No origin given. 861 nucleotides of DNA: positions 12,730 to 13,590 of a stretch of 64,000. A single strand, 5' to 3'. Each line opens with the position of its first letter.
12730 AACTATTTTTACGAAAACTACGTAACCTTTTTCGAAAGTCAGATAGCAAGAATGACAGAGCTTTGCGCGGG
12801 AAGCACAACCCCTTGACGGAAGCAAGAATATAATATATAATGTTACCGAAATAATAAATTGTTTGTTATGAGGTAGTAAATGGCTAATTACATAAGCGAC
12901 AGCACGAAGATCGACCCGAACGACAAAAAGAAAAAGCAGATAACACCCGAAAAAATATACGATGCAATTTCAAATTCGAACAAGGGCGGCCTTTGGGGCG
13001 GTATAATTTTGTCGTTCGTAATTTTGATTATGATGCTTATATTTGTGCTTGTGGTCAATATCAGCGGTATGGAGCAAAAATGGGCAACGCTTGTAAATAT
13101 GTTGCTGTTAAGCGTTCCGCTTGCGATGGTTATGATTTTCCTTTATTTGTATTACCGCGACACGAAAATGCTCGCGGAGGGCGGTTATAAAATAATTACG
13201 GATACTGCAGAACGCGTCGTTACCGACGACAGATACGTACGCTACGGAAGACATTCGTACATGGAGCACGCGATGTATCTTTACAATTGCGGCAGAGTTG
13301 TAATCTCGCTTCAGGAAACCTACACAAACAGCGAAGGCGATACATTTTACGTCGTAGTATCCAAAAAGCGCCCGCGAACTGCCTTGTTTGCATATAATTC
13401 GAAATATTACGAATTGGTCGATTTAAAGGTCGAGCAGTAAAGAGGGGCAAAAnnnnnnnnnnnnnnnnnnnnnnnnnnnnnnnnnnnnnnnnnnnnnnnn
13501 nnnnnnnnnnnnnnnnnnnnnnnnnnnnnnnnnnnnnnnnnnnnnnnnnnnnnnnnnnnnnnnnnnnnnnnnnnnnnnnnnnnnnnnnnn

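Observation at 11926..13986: HTH-TPR (RRNPP-like architecture) regulator followed by two tandem paralogous membrane proteins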

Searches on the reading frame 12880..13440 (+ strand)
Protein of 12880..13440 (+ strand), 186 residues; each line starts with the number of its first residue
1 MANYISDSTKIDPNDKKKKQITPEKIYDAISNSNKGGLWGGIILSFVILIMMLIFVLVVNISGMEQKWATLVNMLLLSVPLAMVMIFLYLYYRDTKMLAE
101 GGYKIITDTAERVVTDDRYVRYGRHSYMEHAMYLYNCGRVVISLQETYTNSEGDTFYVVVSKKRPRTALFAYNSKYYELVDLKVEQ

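Call 4: search_protein_families(library=pfam, proteins=[window:12880-13440:+], max_evalue=1)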
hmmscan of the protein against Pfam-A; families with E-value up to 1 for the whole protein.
window:12880-13440:+ (186 aa): 4 families
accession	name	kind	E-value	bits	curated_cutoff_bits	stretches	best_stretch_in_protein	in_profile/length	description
PF03189.18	Otopetrin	-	0.0088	15.4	27.8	1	17-87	216-288/434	Otopetrin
PF12420.13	DUF3671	-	0.058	13.3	34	1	14-91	137-207/223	Fam-L, Fam-M like protein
PF05297.16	Herpes_LMP1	-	0.11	12.1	26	1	43-95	140-189/386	Herpesvirus latent membrane protein 1 (LMP1)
PF17009.10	DUF5090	-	0.59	10.5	27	1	42-94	120-172/187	Domain of unknown function (DUF5090)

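Call 5: search_protein_families(library=ncbifam, proteins=[window:12880-13440:+], max_evalue=1)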
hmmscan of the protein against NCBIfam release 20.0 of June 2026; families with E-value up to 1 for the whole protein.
window:12880-13440:+ (186 aa): 6 families
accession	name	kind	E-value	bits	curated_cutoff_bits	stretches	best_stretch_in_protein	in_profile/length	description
TIGR01131.1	ATP_synt_6_or_A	equivalog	0.00034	20.6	102.6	1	17-93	41-117/227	F0F1 ATP synthase subunit A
NF045993.1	MAG0130_MAG3770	subfamily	0.0014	18.6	85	1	21-92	2-75/140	MAG0130/MAG3770 family membrane protein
NF041043.1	BPSS1780_fam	subfamily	0.018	14.3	90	1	41-94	192-243/247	BPSS1780 family membrane protein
NF006749.0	PRK09272.1-2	subfamily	0.028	14.6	119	1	46-96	3-54/116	hypothetical protein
NF041560.1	T6SS_Burk_ExIF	subfamily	0.043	13.5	90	1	40-96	132-186/234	putative type VI secretion system effector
NF046000.1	MAG1210_fam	subfamily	0.63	8.6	275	1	11-92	45-119/550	MAG1210 family protein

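Call 6: find_homologous_proteins(query=window:12880-13437:+, max_evalue=0.001)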
Query window:12880-13437:+ (186 aa): 16 proteins with E <= 0.001 among 63 candidates.
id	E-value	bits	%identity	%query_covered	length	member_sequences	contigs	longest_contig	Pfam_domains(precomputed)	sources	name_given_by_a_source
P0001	3.7e-117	406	100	100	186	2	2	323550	-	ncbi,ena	-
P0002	5.8e-96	337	82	100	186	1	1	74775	-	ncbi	-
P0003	2.0e-91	323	78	100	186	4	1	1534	-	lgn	-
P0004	9.3e-86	304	74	100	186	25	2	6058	-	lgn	-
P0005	1.5e-78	281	70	100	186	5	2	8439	-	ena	-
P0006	2.7e-64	234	60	99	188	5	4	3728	-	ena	-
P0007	1.1e-54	203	52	99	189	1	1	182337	-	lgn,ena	-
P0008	3.7e-50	188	52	96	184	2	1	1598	-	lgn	-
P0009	3.0e-45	172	47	98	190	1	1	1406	-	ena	-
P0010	3.8e-42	162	44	100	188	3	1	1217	-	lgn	-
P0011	2.7e-36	143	43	99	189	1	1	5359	-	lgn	-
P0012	1.5e-34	137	44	99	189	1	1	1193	-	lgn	-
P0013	3.2e-33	133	42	99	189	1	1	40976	PF07332.17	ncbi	-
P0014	2.6e-31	127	40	98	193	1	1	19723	-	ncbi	-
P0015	4.7e-29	119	38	98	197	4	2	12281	-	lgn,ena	-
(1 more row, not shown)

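Call 8: find_encoding_contigs(protein=P0007, flank=6000, max_places=3)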
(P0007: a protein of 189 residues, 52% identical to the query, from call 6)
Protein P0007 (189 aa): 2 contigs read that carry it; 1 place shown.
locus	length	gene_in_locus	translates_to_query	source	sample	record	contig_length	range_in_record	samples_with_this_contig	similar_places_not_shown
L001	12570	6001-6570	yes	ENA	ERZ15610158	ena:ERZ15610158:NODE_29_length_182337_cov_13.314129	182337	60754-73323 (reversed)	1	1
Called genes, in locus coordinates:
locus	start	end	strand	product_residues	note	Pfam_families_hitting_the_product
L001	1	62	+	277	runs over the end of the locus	PF01408:GFO_IDH_MocA (faint)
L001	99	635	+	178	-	-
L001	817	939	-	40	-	-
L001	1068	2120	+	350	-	PF16147:DUF4855 (weak)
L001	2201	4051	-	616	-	-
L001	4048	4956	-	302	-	PF00144:Beta-lactamase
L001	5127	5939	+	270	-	PF01381:HTH_3, PF12844:HTH_19, PF13443:HTH_26 (weak), PF13560:HTH_31 (weak)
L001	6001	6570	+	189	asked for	-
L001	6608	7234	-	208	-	PF04263:TPK_catalytic, PF04265:TPK_B1_binding (weak)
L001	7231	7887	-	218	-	PF00702:Hydrolase, PF12710:HAD, PF13419:HAD_2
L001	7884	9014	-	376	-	PF01966:HD, PF13286:HD_assoc (faint)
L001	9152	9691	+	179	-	PF10688:Imp-YgjV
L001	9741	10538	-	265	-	PF00753:Lactamase_B, PF23023:Anti-Pycsar_Apyc1, PF12706:Lactamase_B_2, PF16661:Lactamase_B_6 (faint)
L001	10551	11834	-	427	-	PF10509:GalKase_gal_bdg, PF00288:GHMP_kinases_N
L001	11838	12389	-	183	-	PF01613:Flavin_Reduct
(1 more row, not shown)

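Call 9: find_encoding_contigs(protein=P0013, flank=6000, max_places=3)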
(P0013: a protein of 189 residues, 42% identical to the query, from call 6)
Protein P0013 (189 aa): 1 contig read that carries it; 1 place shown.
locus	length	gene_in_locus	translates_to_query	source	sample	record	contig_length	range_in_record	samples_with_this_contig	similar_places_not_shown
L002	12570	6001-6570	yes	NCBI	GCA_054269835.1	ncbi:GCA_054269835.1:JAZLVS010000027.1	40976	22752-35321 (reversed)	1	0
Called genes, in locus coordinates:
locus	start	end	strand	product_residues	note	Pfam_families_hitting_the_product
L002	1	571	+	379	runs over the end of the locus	PF04389:Peptidase_M28 (weak), PF05343:Peptidase_M42 (faint), PF01546:Peptidase_M20, PF07687:M20_dimer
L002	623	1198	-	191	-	PF03767:Acid_phosphat_B (weak), PF12710:HAD (faint), PF13419:HAD_2, PF00702:Hydrolase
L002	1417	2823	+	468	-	PF01336:tRNA_anti-codon, PF00152:tRNA-synt_2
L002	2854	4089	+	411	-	PF12897:Asp_aminotransf, PF00155:Aminotran_1_2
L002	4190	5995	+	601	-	PF25023:TEN_YD-shell (faint), PF05593:RHS_repeat (faint)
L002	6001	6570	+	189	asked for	PF07332:Phage_holin_3_6 (weak)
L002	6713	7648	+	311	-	PF01116:F_bP_aldolase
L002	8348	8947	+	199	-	-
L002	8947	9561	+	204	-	PF13353:Fer4_12, PF04055:Radical_SAM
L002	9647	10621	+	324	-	-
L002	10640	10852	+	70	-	-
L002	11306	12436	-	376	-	PF00155:Aminotran_1_2 (weak), PF00266:Aminotran_5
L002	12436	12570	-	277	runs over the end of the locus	PF08543:Phos_pyr_kin, PF00294:PfkB (weak)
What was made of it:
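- Tried and rejected: It was raised by the RHS hit in L002 (call 9).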

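Call 12: find_encoding_contigs(protein=P0014, flank=7000, max_places=3)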
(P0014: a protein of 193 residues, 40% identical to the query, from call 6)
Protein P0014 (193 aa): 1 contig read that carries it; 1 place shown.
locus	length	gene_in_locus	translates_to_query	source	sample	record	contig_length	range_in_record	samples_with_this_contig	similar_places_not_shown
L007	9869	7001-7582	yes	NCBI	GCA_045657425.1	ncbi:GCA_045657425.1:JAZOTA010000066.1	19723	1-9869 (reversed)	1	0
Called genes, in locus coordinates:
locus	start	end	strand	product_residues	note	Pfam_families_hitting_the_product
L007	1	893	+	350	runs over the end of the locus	PF16147:DUF4855 (weak)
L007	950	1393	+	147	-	PF13527:Acetyltransf_9 (weak), PF00583:Acetyltransf_1, PF13673:Acetyltransf_10, PF13508:Acetyltransf_7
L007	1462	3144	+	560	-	PF04542:Sigma70_r2, PF08281:Sigma70_r4_2, PF04545:Sigma70_r4 (weak)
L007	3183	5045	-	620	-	-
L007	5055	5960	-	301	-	PF00144:Beta-lactamase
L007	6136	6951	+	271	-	PF01381:HTH_3, PF12844:HTH_19, PF13443:HTH_26 (weak), PF13560:HTH_31, PF13174:TPR_6 (faint), PF13428:TPR_14 (faint), PF14559:TPR_19 (faint)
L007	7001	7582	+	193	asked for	-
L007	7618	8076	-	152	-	PF04263:TPK_catalytic, PF04265:TPK_B1_binding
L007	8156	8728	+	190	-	-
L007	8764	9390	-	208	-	PF04263:TPK_catalytic, PF04265:TPK_B1_binding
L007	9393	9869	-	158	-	?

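Call 13: find_encoding_contigs(protein=P0015, flank=7000, max_places=3)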
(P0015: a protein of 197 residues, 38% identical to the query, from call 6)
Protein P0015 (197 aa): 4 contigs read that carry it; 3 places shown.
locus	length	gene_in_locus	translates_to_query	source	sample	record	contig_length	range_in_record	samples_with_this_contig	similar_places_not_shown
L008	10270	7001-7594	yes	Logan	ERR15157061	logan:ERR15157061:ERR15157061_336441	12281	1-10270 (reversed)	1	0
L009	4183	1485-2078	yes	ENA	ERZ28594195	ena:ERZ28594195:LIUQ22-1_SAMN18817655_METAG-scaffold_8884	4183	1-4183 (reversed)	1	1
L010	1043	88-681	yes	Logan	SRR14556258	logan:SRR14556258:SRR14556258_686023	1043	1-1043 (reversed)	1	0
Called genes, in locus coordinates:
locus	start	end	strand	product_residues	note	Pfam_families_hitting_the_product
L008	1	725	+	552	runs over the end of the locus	PF02463:SMC_N (faint), PF03193:RsgA_GTPase (faint), PF09818:ABC_ATPase (faint), PF13555:AAA_29 (faint), PF00005:ABC_tran, PF13238:AAA_18 (faint), PF00005:ABC_tran, PF13304:AAA_21, +3 more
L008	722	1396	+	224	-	PF07155:ECF-ribofla_trS, PF20221:DUF6580 (weak), PF12822:ECF_trnsprt (weak)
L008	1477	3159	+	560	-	PF04542:Sigma70_r2, PF08281:Sigma70_r4_2, PF04545:Sigma70_r4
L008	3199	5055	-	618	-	-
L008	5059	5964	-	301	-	PF00144:Beta-lactamase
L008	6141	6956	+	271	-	PF01381:HTH_3, PF12844:HTH_19, PF13443:HTH_26 (weak), PF13560:HTH_31, PF13428:TPR_14 (faint), PF14559:TPR_19 (faint)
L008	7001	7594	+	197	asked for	-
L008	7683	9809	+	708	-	PF13676:TIR_2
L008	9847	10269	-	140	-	?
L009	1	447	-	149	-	?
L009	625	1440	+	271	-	PF01381:HTH_3, PF12844:HTH_19, PF13443:HTH_26 (weak), PF13560:HTH_31, PF13428:TPR_14 (faint), PF14559:TPR_19 (faint)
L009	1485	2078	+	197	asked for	-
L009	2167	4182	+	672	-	?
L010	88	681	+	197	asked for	-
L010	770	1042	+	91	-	?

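Call 17: find_encoding_contigs(protein=P0002, flank=8000, max_places=2)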
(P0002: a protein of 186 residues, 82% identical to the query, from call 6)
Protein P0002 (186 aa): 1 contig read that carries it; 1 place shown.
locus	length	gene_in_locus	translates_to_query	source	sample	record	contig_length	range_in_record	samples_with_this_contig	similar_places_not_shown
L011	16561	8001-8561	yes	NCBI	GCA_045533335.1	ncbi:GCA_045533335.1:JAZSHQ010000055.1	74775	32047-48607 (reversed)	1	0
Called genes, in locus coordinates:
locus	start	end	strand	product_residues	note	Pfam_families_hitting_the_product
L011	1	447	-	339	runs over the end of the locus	PF01073:3Beta_HSD, PF01370:Epimerase, PF02719:Polysacc_synt_2, PF04321:RmlD_sub_bind, PF16363:GDP_Man_Dehyd, PF07993:NAD_binding_4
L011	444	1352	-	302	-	PF00483:NTP_transferase, PF12804:NTP_transf_3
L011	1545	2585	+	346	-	PF16147:DUF4855 (faint)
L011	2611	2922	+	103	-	PF01906:YbjQ_1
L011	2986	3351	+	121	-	PF00583:Acetyltransf_1, PF13527:Acetyltransf_9, PF13673:Acetyltransf_10, PF13508:Acetyltransf_7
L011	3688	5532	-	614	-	-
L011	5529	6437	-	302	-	PF00144:Beta-lactamase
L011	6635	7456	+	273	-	PF01381:HTH_3, PF12844:HTH_19, PF13443:HTH_26 (weak), PF13560:HTH_31 (weak)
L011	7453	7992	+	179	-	PF13238:AAA_18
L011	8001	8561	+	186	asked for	-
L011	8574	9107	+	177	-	-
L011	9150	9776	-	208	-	PF04263:TPK_catalytic, PF04265:TPK_B1_binding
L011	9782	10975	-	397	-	PF01966:HD, PF13286:HD_assoc (weak)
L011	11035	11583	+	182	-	PF10688:Imp-YgjV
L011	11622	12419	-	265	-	PF23023:Anti-Pycsar_Apyc1, PF00753:Lactamase_B, PF12706:Lactamase_B_2, PF16661:Lactamase_B_6 (weak)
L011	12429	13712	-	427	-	PF10509:GalKase_gal_bdg, PF00288:GHMP_kinases_N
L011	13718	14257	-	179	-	PF01613:Flavin_Reduct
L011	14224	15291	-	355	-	PF05050:Methyltransf_21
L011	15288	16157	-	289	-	PF02588:YitT_membrane, PF10035:DUF2179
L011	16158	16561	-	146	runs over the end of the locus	-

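Call 19: search_protein_families(library=pfam, proteins=[L002:4190-5995:+, L008:7683-9809:+, L011:7453-7992:+, L007:8156-8728:+], max_evalue=0.01)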
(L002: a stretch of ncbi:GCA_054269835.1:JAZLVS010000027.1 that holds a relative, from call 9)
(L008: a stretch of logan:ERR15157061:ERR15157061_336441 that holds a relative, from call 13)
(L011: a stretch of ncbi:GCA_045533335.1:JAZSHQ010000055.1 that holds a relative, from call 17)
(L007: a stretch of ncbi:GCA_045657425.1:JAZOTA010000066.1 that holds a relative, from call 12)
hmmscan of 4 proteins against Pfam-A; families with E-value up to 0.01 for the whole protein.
L002:4190-5995:+ (601 aa): 1 family
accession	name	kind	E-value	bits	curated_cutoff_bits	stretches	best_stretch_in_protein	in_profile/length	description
PF05593.20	RHS_repeat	-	1.6e-21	76.6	22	4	480-520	1-36/38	RHS Repeat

L008:7683-9809:+ (708 aa): 2 families
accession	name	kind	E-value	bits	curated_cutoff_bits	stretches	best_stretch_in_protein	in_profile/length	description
PF13676.11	TIR_2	-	3.5e-25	89.3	28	2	579-696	1-108/122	TIR domain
PF01582.25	TIR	-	5e-05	23.6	21.3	0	201-266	4-72/179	TIR domain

L011:7453-7992:+ (179 aa): 3 families
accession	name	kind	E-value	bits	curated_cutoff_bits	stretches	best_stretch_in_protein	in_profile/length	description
PF13238.12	AAA_18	-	4.7e-08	34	29.4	1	5-108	1-114/128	AAA domain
PF13671.12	AAA_33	-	0.0024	18.6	27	0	4-36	1-33/143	AAA domain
PF13189.12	Cytidylate_kin2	-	0.0074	16.9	28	0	4-34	1-31/176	Cytidylate kinase-like family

L007:8156-8728:+ (190 aa): 0 families
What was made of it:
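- One homologue lies 5 nt downstream of an RHS/YD-repeat protein (L002, calls 9, 19).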

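Call 24: predict_structure(alignment_id=A1)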
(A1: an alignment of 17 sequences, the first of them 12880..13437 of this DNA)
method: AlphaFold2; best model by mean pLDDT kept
length: 186 residues; sequences in the alignment: 17
mean_pLDDT: 78.2   pTM: 0.62
mean pLDDT of the five models: 78.2, 77.2, 76.2, 75.4, 75.3
residues with pLDDT >= 90: 1; 70-90: 161; 50-70: 21; < 50: 3
segments of 3 or more residues with pLDDT < 50: 1-3
pLDDT, mean of each block of 10 residues (from residue 1): 47 61 73 81 86 80 74 80 86 80 85 84 83 87 79 86 83 81 67
secondary structure, 60 per line:
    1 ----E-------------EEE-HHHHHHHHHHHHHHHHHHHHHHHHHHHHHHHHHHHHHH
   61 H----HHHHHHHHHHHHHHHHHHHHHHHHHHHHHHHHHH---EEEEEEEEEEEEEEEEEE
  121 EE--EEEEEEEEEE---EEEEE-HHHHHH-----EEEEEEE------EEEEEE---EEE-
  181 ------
elements in order: E19-21 H23-61 H66-99 E103-122 E125-134 E138-142 H144-149 E155-161 E168-173 E177-179
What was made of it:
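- Closest known: Small bacterial membrane proteins with a TM hairpin and a cytoplasmic beta domain. Different: The model has no C-terminal helix, which a PH-like fold would have (call 24).
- Checked: Paralog structure: the AlphaFold2 model (pLDDT 78) shows two long helices, 23-61 and 66-99, followed by a beta-rich C-terminal domain, 103-179 (call 24).
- Both termini of the paralogs are predicted to be cytoplasmic, like the regulator (call 24, plus positive-inside inference).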

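Call 26: search_protein_representatives(alignment_id=A1)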
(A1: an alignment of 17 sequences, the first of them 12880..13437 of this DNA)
Query: 17 sequences, 188 profile positions. Proteins with E-value up to 0.001 (for the whole library): 260; up to 1e-10: 46; up to 1e-30: 20. The best 150 are listed.
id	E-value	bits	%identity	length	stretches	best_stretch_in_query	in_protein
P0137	1.2e-75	270.0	-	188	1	1-187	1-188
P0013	1.4e-75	269.8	-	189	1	1-187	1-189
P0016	2.1e-73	262.7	-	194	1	1-185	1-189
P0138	2.8e-64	232.9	-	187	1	1-187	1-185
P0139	3.7e-64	232.5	-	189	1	1-184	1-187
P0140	1.1e-59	217.9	-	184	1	12-187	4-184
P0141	4.2e-58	212.8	-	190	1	1-186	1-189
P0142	1.5e-55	204.5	-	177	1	1-188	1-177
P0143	6.9e-55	202.3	-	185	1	1-182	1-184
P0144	1.4e-54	201.4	-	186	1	1-183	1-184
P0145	4.0e-51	190.1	-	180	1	9-182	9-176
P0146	7.2e-50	186.0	-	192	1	1-187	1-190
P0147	8.4e-49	182.5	-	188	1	1-186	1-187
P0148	8.4e-45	169.4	-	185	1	1-188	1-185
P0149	2.1e-43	164.9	-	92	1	94-188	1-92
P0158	8.2e-18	81.4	-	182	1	15-183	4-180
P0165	8.7e-15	71.6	-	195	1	1-185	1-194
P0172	1.5e-12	64.2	-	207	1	1-182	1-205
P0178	4.7e-11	59.4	-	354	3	18-187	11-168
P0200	1.9e-09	54.2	-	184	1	18-184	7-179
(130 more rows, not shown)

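Call 28: fold_search(model_id=the predicted structure, library=pdb)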
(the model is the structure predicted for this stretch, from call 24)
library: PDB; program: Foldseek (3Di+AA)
matches with E <= 10: 257; with E <= 0.001: 0
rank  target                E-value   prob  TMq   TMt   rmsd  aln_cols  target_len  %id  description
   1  1b9m_A                1.3e-01  0.25  0.16  0.12  10.3        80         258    9  REGULATOR FROM ESCHERICHIA COLI (released 2000-03-15)
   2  2f1m_D                2.5e-01  0.38  0.30  0.26  19.3       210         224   10  Conformational flexibility in the multidrug efflux system protein AcrA (released 2006-03-21)
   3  3npp_A                3.2e-01  0.14  0.15  0.23   7.1        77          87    9  Crystal structure of a Pfam DUF1093 family protein (BSU39620) from Bacillus subtilis at 2.15 A resolution (released 2010-07-28)
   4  9tg4_E                3.6e-01  0.16  0.21  0.12  24.4       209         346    9  Structure of the YbjP lipoprotein bound to the AcrABZ-TolC efflux pump (released 2026-04-08)
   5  6zca_H                3.8e-01  0.13  0.20  0.08  12.2       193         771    5  Structure of the B. subtilis RNA POLYMERASE in complex with HelD (monomer) (released 2020-10-14)
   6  9v53_A1               4.6e-01  0.77  0.31  0.18   8.7       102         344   14  Structure of TolC, YbjP, and AcrABZ complex (released 2025-11-05)
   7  2f1m_A                4.6e-01  0.30  0.30  0.26  20.2       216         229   10  Conformational flexibility in the multidrug efflux system protein AcrA (released 2006-03-21)
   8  6wvk_H                4.9e-01  0.11  0.22  0.08  12.2       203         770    6  Cryo-EM structure of Bacillus subtilis RNA Polymerase in complex with HelD (released 2020-11-18)
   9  2f1m_B                5.2e-01  0.28  0.31  0.26  18.6       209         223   10  Conformational flexibility in the multidrug efflux system protein AcrA (released 2006-03-21)
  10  9tg4_D                5.8e-01  0.69  0.31  0.18   8.9       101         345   15  Structure of the YbjP lipoprotein bound to the AcrABZ-TolC efflux pump (released 2026-04-08)
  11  9tg4_H                6.2e-01  0.69  0.31  0.18   8.9       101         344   15  Structure of the YbjP lipoprotein bound to the AcrABZ-TolC efflux pump (released 2026-04-08)
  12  3q6c_N                6.2e-01  0.21  0.19  0.38   5.4        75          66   11  X-ray crystal structure of duf2500 (pf10694) from klebsiella pneumoniae, northeast structural genomics consortium targ (released 2011-08-10)
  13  9qgy_G                6.2e-01  0.18  0.31  0.19  21.1       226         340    9  Structure of the YbjP lipoprotein bound to the MacAB-TolC tripartite efflux pump (released 2026-03-25)
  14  7u6y_C                7.0e-01  0.07  0.20  0.13  18.8       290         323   10  Cryo-EM structure of the pancreatic ATP-sensitive potassium channel in the presence of glibenclamide and ATP with Kir6 (released 2022-08-31)
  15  6wvd                  7.4e-01  0.13  0.23  0.13  15.1       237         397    8  Human JAGN1 (released 2021-01-13)
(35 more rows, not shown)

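Call 29: search_protein_families(library=pfam, alignment_id=A2, max_evalue=0.01)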
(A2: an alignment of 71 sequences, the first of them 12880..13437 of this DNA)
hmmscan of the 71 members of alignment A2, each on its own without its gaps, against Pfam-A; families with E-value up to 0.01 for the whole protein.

A. member 1, window:12880-13437:+ (186 aa): 1 family
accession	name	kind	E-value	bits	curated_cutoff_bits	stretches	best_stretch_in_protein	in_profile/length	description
PF03189.18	Otopetrin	-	0.0088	15.4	27.8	0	17-87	216-288/434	Otopetrin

B. families by the number of members that match (of 71 scanned): 22 families
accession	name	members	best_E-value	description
PF07332.16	Phage_holin_3_6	6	9.2e-06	Putative Actinobacterial Holin-X, holin superfamily III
PF03706.18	LPG_synthase_TM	2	0.0016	Lysylphosphatidylglycerol synthase TM region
PF03595.22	SLAC1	2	0.0039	Voltage-dependent anion channel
PF01758.21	SBF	1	0.0015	Sodium Bile acid symporter family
PF05915.17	TMEM_230_134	1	0.002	Transmembrane proteins 230/134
PF14506.12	CppA_N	1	0.0022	CppA N-terminal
PF19230.4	DUF5883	1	0.0023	Family of unknown function (DUF5883)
PF19874.4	DUF6347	1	0.0031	Family of unknown function (DUF6347)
PF13800.11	Sigma_reg_N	1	0.0034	Sigma factor regulator N-terminal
PF02687.27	FtsX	1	0.0034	FtsX-like permease C-terminal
PF14093.11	DUF4271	1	0.0038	Domain of unknown function (DUF4271)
PF03547.23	Mem_trans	1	0.0043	Membrane transport protein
PF03669.18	ASTER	1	0.0054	PAT complex subunit Asterix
PF05231.19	MASE1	1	0.0058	MASE1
PF06836.17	DUF1240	1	0.0069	Protein of unknown function (DUF1240)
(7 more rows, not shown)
